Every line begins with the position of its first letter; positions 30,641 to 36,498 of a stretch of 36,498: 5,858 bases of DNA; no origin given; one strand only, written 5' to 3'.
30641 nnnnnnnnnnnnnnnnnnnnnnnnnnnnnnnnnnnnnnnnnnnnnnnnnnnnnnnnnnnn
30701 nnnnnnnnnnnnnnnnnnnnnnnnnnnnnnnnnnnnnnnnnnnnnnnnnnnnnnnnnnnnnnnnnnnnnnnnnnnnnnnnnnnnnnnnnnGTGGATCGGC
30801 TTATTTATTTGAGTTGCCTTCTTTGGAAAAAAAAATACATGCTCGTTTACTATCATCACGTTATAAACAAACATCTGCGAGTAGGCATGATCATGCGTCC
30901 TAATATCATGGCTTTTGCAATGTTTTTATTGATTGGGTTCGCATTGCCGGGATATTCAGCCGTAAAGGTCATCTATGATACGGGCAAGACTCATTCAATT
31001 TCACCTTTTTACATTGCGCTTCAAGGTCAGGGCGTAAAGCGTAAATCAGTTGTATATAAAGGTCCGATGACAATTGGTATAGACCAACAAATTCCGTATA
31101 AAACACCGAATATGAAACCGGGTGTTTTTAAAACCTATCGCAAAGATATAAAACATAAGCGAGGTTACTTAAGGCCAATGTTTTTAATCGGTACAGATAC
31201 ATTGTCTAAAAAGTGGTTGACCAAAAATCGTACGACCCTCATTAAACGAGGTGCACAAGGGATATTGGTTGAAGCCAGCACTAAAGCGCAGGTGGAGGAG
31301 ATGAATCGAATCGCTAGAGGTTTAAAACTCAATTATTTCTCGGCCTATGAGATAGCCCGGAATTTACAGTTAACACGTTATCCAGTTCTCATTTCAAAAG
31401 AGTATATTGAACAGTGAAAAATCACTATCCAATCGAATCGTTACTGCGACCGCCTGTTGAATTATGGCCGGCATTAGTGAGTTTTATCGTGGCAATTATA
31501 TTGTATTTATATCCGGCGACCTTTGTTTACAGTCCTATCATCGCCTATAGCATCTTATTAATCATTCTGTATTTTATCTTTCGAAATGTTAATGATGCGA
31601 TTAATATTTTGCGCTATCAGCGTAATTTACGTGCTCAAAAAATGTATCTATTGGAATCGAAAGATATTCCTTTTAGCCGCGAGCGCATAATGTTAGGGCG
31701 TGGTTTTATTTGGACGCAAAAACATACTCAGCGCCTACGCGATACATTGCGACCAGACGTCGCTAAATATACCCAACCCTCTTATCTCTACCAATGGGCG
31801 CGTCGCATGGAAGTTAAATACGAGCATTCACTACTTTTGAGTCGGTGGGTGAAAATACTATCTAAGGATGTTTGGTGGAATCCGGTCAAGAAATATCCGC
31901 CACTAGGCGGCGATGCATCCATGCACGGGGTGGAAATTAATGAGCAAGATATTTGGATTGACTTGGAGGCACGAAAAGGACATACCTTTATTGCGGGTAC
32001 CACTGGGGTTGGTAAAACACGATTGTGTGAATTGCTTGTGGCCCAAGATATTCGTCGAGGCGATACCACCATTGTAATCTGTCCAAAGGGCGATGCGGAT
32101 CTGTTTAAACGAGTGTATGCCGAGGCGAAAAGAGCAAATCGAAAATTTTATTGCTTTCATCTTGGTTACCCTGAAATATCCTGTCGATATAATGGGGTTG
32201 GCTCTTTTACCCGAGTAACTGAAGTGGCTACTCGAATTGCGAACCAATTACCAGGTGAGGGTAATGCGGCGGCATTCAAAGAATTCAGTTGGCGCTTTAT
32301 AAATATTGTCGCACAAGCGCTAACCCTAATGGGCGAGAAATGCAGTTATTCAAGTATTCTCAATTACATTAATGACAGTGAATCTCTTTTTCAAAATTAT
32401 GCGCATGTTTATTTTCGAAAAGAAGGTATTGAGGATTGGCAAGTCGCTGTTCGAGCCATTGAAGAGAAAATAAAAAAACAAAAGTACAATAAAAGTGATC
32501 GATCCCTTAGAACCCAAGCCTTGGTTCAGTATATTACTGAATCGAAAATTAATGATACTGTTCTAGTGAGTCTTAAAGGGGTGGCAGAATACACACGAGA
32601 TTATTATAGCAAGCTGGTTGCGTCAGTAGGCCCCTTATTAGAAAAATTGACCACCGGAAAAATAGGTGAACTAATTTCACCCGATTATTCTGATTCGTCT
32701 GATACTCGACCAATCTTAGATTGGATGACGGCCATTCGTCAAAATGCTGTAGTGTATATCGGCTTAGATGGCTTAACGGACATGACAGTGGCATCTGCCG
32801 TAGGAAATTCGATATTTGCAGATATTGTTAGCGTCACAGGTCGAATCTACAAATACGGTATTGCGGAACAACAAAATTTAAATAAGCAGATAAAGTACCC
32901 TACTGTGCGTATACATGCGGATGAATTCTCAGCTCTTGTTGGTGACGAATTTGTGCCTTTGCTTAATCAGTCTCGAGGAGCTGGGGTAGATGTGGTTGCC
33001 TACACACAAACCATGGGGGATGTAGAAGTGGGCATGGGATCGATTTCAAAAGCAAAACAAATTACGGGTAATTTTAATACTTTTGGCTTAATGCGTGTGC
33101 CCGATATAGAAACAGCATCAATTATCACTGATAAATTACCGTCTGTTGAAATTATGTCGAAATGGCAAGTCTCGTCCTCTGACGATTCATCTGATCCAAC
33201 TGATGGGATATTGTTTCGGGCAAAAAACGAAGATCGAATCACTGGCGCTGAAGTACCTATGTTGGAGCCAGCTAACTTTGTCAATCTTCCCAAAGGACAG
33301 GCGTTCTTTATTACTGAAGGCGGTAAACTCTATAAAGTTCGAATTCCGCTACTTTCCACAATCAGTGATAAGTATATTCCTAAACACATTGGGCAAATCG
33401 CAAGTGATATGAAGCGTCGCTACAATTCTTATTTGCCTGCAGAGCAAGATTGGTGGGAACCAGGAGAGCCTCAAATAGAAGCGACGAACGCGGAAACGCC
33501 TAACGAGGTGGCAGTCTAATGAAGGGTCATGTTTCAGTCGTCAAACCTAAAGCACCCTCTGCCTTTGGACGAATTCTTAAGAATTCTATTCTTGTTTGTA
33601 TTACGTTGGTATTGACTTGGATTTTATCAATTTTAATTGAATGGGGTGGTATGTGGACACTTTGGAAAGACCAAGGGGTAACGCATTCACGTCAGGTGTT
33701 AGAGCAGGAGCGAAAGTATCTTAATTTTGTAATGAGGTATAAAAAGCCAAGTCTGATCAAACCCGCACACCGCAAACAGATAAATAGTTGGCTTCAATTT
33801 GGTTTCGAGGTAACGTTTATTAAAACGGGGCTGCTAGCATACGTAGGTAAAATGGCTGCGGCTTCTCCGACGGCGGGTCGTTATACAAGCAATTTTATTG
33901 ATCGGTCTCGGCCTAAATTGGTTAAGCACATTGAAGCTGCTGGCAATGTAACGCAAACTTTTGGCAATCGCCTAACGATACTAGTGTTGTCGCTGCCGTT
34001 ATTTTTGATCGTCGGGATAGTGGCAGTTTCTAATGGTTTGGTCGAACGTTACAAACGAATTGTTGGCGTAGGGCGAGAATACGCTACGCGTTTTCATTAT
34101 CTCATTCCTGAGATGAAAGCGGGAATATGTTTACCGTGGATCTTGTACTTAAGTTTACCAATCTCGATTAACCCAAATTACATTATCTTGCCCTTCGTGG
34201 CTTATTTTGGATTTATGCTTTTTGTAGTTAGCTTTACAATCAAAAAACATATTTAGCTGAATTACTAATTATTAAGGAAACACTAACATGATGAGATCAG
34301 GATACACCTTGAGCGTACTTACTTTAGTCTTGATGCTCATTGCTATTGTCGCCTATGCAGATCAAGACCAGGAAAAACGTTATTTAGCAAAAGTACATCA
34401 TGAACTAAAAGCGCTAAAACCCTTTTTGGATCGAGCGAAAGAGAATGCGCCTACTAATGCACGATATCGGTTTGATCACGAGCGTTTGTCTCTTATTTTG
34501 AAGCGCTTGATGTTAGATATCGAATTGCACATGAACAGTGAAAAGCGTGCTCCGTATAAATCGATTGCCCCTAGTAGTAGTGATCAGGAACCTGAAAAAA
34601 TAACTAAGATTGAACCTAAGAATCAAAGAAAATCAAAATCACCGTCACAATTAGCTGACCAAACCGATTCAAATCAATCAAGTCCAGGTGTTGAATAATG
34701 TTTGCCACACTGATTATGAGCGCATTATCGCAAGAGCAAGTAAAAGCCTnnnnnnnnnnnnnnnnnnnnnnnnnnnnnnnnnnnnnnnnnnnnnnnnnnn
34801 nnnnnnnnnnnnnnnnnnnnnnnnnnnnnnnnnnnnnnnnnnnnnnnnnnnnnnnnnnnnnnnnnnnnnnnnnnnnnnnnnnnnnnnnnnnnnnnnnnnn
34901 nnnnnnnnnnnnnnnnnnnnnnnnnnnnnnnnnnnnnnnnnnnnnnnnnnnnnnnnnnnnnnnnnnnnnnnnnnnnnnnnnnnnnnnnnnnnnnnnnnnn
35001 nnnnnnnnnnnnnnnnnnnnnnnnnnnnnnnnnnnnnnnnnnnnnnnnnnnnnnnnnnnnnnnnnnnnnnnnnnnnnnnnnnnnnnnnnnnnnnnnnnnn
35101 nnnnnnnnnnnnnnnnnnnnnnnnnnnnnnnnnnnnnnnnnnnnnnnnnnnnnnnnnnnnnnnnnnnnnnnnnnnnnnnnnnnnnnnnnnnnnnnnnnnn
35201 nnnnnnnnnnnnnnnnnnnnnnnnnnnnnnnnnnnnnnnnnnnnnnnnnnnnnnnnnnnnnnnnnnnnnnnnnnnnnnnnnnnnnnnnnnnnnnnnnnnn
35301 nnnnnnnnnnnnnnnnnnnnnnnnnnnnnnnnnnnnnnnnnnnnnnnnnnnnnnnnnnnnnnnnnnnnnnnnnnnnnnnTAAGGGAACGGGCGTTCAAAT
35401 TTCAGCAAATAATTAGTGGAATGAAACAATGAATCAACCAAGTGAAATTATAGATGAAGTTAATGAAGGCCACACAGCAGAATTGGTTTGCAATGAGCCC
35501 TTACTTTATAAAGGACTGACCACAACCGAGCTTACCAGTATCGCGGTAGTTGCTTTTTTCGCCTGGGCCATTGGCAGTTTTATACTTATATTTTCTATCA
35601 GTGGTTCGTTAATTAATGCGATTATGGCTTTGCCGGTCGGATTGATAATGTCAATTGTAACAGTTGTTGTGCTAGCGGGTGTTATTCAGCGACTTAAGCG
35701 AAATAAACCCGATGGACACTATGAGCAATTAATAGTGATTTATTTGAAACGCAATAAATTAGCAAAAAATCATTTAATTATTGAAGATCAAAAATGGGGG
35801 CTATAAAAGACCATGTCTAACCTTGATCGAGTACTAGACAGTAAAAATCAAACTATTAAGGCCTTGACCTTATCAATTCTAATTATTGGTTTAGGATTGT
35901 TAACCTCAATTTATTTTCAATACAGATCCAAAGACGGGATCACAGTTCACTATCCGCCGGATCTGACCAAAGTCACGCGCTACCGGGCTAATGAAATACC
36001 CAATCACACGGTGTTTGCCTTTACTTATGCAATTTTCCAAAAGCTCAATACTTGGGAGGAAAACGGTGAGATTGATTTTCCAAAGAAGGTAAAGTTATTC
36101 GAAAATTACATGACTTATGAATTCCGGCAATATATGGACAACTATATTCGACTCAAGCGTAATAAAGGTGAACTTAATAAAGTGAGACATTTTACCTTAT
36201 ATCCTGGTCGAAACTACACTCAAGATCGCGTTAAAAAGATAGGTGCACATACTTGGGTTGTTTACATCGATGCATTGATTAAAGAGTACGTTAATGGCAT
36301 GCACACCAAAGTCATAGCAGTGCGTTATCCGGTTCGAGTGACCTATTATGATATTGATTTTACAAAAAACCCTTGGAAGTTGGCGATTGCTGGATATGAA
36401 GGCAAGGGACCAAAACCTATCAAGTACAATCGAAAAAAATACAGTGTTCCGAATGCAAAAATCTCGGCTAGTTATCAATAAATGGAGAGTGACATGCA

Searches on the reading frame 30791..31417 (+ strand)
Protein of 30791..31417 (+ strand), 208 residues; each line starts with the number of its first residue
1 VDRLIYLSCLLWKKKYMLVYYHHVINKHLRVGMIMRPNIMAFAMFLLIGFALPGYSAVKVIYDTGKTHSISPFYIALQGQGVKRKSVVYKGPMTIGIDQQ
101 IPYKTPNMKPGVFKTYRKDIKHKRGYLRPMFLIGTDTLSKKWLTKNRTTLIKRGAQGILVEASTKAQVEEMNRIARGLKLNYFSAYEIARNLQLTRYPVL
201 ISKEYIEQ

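Call 9: search_protein_families(library=pfam, proteins=[window:30791-31417:+], max_evalue=0.001)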
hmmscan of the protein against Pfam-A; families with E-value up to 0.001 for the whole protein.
window:30791-31417:+ (208 aa): 1 family
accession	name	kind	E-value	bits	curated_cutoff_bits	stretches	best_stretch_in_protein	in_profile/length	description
PF11072.13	DUF2859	-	6e-29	101.2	25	1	61-204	1-145/147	Protein of unknown function (DUF2859)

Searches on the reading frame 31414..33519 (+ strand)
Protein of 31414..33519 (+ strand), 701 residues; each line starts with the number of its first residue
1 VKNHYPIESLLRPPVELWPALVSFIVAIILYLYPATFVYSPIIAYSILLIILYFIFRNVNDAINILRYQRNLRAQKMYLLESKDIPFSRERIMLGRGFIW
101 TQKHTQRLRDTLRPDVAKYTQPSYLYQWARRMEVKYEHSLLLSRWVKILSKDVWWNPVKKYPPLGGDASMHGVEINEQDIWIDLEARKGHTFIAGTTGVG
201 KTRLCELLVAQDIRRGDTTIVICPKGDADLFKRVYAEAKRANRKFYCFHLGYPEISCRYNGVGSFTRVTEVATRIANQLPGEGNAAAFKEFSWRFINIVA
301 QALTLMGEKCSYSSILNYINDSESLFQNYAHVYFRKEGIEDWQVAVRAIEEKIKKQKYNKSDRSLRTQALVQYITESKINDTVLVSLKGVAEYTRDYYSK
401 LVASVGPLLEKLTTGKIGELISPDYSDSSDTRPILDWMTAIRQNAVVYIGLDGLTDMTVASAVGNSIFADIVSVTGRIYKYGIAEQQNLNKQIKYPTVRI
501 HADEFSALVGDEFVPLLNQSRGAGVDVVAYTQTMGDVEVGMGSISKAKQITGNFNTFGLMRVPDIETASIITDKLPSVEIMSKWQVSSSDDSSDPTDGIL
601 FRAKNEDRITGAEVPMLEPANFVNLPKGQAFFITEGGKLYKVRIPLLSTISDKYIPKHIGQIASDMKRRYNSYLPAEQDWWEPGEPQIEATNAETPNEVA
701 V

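Call 9: search_protein_families(library=pfam, proteins=[window:31414-33519:+], max_evalue=0.001)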
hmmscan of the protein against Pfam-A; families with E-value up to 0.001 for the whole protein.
window:31414-33519:+ (701 aa): 4 families
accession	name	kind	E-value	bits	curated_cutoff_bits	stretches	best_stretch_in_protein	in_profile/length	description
PF10412.15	TrwB_AAD_bind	-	8.7e-09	35.2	20.5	1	185-227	12-54/387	Type IV secretion-system coupling protein DNA-binding domain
PF12696.13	TraG-D_C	-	3.9e-07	30.5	22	1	498-625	2-124/126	TraM recognition site of TraD and TraG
PF13401.12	AAA_22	-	0.00016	22.4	27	1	187-236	4-56/130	AAA domain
PF01935.23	DUF87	-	0.00052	20.6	23.2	0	178-225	12-61/220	Helicase HerA, central domain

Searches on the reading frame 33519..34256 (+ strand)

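Call 9: search_protein_families(library=pfam, proteins=[window:33519-34256:+], max_evalue=0.001)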
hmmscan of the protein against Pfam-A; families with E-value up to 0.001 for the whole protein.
window:33519-34256:+ (245 aa): 1 family
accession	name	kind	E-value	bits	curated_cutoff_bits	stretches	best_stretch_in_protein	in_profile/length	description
PF14348.11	DUF4400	-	1.1e-37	130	27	1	48-238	1-192/196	Domain of unknown function (DUF4400)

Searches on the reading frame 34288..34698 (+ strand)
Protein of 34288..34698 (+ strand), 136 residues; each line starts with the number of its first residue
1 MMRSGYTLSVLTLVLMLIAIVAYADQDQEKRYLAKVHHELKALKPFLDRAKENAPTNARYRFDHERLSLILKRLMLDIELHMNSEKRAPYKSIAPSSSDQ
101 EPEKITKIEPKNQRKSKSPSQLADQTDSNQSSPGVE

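Call 9: search_protein_families(library=pfam, proteins=[window:34288-34698:+], max_evalue=0.001)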
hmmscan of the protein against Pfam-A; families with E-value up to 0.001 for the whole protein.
window:34288-34698:+ (136 aa): 1 family
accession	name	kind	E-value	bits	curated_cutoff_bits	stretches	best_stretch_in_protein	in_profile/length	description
PF09686.15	Plasmid_RAQPRD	-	1e-10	42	23.1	1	28-90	4-67/76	Plasmid protein of unknown function (Plasmid_RAQPRD)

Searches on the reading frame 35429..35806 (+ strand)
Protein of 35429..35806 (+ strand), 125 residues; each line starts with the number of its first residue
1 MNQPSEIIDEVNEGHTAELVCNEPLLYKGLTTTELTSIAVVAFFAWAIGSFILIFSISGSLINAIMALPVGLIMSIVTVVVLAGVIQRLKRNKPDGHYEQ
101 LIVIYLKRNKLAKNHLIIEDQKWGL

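Call 9: search_protein_families(library=pfam, proteins=[window:35429-35806:+], max_evalue=0.001)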
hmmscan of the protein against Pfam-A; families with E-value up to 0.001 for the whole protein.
window:35429-35806:+ (125 aa): 1 family
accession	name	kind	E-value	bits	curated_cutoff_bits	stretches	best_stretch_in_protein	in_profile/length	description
PF11990.13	DUF3487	-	1.3e-18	67.3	27.8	1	22-124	12-110/114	Protein of unknown function (DUF3487)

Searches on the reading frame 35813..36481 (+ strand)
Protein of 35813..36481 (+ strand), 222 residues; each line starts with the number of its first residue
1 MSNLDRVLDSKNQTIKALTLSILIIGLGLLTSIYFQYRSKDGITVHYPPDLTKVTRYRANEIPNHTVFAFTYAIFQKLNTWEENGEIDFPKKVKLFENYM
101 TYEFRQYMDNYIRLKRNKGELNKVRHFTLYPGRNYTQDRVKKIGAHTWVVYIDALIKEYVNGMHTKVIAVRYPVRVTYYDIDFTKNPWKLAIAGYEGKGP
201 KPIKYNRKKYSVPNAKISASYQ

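Call 9: search_protein_families(library=pfam, proteins=[window:35813-36481:+], max_evalue=0.001)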
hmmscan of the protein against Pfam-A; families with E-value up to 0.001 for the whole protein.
window:35813-36481:+ (222 aa): 1 family
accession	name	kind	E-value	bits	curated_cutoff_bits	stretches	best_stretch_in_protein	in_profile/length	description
PF11444.14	DUF2895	-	4.6e-50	170.3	22.6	1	8-200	3-195/198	Protein of unknown function (DUF2895)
